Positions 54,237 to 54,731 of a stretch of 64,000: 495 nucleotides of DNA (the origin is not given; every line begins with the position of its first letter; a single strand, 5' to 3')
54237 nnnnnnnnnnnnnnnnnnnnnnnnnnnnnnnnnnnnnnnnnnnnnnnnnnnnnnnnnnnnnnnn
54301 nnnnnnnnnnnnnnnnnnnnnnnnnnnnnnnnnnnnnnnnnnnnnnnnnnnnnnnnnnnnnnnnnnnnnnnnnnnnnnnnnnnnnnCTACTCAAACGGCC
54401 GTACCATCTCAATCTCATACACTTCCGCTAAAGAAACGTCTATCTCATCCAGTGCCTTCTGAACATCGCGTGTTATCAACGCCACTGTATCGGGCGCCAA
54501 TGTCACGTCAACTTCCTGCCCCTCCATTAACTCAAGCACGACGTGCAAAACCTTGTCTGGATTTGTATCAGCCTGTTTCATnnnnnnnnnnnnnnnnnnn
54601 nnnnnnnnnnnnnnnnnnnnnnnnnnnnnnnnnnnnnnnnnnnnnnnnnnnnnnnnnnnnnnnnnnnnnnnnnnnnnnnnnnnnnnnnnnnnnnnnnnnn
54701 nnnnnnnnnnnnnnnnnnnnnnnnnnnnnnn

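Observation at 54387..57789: Convergent three-gene operon (wHTH protein, 780-850-aa P-loop NTPase, 64-aa acidic protein) embedded between the two halves of the deazaguanine island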

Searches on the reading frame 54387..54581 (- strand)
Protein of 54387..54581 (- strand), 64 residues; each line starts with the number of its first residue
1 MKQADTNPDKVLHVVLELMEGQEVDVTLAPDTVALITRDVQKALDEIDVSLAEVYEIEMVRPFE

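Call 4: search_protein_families(library=pfam, proteins=[window:54387-54581:-], max_evalue=0.1)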
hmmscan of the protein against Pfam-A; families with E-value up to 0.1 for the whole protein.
window:54387-54581:- (64 aa): 1 family
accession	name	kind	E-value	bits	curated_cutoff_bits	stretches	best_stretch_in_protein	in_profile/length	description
PF19459.4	DUF5996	-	0.041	13.4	25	1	14-52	72-110/296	Family of unknown function (DUF5996)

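Call 5: search_protein_families(library=ncbifam, proteins=[window:54387-54581:-], max_evalue=0.01)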
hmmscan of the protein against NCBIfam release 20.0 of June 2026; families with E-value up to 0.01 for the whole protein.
window:54387-54581:- (64 aa): 0 families

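Call 6: search_protein_families(library=padloc, proteins=[window:54387-54581:-], max_evalue=0.01)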
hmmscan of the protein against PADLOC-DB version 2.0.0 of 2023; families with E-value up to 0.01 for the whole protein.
window:54387-54581:- (64 aa): 0 families

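Call 54: search_protein_families(library=phrogs, proteins=[window:54387-54581:-], max_evalue=0.01)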
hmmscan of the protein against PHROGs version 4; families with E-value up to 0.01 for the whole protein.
window:54387-54581:- (64 aa): 0 families
